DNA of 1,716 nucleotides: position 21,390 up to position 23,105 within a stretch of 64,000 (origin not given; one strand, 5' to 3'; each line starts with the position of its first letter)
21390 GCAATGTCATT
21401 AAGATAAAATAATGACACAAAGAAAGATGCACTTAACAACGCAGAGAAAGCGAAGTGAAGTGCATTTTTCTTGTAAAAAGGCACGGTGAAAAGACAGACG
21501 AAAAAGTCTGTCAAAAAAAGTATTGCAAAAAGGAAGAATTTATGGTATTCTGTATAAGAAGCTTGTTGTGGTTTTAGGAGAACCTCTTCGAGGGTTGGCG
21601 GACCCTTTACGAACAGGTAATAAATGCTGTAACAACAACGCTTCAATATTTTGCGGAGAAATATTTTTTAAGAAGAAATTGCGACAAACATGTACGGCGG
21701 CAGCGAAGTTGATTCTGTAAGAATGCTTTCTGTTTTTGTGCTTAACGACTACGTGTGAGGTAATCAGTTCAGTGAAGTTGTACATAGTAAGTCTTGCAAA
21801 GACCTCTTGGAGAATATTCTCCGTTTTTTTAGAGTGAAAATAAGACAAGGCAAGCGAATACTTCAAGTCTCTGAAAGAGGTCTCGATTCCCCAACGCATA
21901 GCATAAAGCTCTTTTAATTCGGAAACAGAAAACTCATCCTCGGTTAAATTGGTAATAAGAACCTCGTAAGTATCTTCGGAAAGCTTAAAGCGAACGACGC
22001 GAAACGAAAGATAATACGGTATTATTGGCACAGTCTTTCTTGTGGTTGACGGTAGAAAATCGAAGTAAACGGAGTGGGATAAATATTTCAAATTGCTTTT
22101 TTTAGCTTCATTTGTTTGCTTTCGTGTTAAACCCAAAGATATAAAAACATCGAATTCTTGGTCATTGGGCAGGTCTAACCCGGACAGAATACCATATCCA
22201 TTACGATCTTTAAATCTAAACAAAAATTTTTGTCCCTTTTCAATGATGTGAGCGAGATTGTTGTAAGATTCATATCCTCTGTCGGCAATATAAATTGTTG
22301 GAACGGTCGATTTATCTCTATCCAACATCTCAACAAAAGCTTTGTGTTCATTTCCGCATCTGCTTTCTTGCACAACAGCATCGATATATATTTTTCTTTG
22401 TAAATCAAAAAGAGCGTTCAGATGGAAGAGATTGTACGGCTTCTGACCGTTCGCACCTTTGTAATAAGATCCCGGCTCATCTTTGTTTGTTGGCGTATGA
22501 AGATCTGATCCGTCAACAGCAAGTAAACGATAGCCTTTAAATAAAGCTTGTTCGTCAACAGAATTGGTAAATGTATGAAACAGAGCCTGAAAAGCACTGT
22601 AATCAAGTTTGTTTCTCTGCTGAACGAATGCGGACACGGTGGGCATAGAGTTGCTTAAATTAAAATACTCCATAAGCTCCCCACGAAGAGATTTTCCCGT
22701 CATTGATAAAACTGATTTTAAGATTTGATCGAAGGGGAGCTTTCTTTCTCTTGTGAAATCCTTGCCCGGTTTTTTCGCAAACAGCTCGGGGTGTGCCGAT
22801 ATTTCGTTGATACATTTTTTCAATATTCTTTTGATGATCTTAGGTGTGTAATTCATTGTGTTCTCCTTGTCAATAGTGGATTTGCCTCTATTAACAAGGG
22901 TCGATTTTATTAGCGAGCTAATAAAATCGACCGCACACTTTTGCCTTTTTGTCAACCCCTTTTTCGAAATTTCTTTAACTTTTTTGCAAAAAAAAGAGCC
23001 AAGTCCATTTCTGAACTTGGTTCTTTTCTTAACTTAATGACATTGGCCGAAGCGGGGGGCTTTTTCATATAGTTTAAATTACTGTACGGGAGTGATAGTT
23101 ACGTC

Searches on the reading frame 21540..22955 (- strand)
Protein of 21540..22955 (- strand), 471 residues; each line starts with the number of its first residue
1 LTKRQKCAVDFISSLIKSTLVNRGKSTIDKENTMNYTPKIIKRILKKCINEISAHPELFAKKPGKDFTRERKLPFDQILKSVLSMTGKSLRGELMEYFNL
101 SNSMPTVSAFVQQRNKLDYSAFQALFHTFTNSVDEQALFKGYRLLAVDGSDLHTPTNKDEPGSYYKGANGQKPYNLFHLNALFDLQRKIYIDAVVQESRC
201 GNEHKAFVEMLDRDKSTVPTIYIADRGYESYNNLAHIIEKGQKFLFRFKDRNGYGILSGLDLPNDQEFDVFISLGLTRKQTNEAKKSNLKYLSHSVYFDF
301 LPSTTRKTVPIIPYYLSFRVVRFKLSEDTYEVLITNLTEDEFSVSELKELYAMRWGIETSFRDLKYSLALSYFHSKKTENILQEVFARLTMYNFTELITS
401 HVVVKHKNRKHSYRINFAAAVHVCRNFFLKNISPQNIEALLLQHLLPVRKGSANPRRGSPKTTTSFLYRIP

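Call 10: search_protein_families(library=pfam, proteins=[window:21540-22955:-], max_evalue=0.001)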
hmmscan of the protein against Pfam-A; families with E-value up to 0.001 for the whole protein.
window:21540-22955:- (471 aa): 1 family
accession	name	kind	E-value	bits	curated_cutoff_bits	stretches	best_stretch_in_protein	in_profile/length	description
PF01609.27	DDE_Tnp_1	-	2.7e-28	99.5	23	1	141-394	3-200/200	Transposase DDE domain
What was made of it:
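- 21378..23058 (-): Adjacent IS element: DDE_Tnp_1 transposase at 21540-22955, 35-nt imperfect terminal inverted repeats. It is not part of the protein but ends 20 nt after its stop codon. Pfam E 2.7e-28 (call 10).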
